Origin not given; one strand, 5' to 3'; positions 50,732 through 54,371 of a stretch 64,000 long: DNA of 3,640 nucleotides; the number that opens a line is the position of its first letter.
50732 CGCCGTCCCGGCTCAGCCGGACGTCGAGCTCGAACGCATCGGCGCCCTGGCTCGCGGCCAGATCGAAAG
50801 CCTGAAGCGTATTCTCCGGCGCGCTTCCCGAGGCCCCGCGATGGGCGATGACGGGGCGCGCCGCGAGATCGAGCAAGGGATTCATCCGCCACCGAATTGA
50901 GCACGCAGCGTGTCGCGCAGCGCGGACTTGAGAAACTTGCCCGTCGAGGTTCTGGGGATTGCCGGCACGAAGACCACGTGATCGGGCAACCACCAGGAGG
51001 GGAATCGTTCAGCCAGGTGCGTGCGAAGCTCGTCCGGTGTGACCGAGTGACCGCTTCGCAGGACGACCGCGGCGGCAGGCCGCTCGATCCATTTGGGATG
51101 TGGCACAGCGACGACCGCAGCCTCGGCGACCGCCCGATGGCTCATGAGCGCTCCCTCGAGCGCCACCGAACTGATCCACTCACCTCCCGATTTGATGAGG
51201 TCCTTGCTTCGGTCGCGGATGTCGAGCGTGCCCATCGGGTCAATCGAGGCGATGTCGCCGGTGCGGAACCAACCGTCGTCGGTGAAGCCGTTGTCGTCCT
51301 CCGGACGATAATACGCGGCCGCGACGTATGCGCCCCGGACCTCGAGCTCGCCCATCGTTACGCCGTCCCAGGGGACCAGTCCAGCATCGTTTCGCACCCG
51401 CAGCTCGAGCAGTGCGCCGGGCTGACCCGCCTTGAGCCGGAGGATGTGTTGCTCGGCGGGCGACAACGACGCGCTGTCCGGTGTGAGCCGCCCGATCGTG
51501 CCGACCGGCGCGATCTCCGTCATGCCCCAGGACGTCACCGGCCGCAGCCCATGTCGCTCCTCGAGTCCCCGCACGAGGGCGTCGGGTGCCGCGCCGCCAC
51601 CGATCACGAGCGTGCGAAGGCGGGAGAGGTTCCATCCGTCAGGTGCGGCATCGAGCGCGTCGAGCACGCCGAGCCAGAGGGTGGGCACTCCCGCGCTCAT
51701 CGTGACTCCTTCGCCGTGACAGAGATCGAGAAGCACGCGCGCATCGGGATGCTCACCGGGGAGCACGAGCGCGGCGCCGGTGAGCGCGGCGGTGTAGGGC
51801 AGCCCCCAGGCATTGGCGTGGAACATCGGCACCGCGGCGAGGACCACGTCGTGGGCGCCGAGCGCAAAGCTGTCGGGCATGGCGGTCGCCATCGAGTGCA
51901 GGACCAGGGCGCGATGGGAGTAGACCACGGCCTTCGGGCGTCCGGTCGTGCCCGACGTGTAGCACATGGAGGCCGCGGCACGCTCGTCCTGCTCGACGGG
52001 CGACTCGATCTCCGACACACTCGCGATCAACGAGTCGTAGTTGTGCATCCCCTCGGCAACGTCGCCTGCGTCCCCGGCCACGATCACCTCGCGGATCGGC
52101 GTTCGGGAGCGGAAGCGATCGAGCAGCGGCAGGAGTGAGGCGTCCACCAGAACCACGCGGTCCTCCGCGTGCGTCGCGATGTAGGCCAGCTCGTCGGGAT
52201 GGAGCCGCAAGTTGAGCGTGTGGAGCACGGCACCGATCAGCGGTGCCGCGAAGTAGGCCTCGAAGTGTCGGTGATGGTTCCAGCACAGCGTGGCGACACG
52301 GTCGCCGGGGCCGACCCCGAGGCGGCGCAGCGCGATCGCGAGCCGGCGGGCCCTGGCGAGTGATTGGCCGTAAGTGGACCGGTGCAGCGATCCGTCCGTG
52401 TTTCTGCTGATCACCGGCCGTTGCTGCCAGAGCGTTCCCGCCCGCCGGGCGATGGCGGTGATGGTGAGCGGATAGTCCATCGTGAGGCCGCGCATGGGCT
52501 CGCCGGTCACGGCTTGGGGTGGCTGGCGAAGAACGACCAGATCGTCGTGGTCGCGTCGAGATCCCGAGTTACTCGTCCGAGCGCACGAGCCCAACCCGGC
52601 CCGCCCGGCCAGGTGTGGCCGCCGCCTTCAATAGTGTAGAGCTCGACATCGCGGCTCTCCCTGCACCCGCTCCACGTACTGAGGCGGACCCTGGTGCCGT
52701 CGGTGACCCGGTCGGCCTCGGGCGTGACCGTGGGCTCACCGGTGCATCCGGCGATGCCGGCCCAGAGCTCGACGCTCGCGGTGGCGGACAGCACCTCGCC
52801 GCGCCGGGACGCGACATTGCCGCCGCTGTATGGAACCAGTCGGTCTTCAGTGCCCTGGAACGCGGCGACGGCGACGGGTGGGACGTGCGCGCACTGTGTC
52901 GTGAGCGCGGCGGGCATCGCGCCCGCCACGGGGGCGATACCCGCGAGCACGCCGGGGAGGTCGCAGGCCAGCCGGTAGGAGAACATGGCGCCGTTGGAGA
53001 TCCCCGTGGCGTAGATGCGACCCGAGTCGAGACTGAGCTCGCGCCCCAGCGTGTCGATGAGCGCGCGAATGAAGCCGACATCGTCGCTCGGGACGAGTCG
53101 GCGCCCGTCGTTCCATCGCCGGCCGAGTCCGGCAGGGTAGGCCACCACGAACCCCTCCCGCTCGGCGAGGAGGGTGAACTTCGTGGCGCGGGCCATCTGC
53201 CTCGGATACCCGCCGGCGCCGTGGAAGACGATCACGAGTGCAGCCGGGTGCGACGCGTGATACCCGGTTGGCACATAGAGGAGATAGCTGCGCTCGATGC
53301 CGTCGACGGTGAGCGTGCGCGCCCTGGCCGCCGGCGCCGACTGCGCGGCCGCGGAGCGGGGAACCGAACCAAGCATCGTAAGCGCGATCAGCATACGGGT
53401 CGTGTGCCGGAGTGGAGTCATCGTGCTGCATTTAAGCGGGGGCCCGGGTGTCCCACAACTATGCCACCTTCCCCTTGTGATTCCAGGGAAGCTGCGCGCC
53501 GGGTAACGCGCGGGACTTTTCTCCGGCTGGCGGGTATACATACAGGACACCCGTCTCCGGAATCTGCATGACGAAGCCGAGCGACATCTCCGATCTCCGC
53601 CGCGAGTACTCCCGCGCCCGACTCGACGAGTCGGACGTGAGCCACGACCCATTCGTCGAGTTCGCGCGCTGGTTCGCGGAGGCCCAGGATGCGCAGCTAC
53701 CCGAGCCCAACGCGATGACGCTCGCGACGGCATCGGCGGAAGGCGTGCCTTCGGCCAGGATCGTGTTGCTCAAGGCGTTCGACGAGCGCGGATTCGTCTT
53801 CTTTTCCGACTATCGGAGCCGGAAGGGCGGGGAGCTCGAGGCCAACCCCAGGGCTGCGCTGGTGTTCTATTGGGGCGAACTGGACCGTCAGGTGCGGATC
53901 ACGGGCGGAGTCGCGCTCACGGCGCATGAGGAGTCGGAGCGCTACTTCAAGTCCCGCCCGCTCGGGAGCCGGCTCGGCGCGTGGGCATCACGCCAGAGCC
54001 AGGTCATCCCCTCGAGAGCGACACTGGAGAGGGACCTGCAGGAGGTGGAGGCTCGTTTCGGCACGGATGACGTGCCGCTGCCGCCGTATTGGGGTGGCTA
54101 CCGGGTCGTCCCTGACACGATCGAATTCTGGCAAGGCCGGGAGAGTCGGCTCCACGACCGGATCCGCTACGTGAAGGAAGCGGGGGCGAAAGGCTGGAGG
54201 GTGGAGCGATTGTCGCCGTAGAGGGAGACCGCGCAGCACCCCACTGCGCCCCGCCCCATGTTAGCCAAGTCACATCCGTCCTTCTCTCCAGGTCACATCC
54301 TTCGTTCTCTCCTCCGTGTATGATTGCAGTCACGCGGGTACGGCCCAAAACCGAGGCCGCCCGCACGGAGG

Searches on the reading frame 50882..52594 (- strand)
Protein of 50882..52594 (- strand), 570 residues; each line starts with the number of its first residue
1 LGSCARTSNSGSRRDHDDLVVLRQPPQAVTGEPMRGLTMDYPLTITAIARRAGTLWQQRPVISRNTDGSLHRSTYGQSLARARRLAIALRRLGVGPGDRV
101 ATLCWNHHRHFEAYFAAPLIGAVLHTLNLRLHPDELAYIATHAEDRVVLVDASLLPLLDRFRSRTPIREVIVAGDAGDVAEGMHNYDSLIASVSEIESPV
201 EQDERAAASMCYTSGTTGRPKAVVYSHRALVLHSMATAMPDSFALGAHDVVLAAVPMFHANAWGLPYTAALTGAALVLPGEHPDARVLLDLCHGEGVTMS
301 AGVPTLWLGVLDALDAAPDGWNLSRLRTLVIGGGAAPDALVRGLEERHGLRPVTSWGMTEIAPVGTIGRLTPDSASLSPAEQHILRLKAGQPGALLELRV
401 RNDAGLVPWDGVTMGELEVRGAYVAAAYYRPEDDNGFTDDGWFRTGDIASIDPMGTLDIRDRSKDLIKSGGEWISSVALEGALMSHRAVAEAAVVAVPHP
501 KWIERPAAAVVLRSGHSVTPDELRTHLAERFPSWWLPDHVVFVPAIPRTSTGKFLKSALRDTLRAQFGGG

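Call 7: search_protein_families(library=pfam, proteins=[window:50882-52594:-], max_evalue=0.01)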
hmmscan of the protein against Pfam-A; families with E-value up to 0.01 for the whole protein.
window:50882-52594:- (570 aa): 2 families
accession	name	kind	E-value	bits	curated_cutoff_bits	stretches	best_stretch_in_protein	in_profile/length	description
PF00501.34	AMP-binding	-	4.6e-72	243.4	29.9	1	60-429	12-384/384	AMP-binding enzyme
PF13193.12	AMP-binding_C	-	5.4e-22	78.9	24.5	1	479-553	2-76/76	AMP-binding enzyme C-terminal domain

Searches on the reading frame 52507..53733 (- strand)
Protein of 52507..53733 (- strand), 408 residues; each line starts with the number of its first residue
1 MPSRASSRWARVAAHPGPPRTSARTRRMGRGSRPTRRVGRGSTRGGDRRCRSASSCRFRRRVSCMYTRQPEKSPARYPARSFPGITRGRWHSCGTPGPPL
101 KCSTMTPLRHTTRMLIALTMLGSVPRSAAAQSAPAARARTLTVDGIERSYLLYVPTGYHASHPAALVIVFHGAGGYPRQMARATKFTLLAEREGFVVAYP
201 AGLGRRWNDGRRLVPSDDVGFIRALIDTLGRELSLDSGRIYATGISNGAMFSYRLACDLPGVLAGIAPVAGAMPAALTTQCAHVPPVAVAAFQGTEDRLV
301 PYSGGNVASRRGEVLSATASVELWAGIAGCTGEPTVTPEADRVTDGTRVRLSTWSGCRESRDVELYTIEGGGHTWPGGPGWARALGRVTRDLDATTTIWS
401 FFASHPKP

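Call 7: search_protein_families(library=pfam, proteins=[window:52507-53733:-], max_evalue=0.01)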
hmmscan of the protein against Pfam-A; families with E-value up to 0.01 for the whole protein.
window:52507-53733:- (408 aa): 2 families
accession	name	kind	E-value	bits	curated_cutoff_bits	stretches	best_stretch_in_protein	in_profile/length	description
PF10503.15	Esterase_PHB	-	6.7e-10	39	23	1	149-270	2-129/219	Esterase PHB depolymerase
PF02230.22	Abhydrolase_2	-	1.9e-06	28.3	23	1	222-309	90-179/217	Phospholipase/Carboxylesterase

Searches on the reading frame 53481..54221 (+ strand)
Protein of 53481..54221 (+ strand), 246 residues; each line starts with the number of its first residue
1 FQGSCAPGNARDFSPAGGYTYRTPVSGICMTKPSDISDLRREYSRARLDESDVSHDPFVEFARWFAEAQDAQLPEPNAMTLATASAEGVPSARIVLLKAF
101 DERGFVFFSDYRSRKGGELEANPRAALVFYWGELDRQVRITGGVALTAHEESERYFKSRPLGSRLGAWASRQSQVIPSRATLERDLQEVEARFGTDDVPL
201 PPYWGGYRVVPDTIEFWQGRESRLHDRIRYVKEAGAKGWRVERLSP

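Call 46: search_protein_families(library=pfam, proteins=[window:53481-54221:+], max_evalue=0.0001)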
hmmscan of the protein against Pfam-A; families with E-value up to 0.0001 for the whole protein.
window:53481-54221:+ (246 aa): 3 families
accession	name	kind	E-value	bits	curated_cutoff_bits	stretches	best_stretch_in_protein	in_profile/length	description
PF01243.27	PNPOx_N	-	6.2e-30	104.5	28.1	1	66-191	2-118/120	Pyridoxamine 5'-phosphate oxidase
PF10590.14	PNP_phzG_C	-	2.9e-22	78.8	27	1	204-246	1-42/42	Pyridoxine 5'-phosphate oxidase C-terminal dimerisation region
PF12766.13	Pyridox_oxase_2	-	7.2e-09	36.6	26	1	68-145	11-97/100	Pyridoxamine 5'-phosphate oxidase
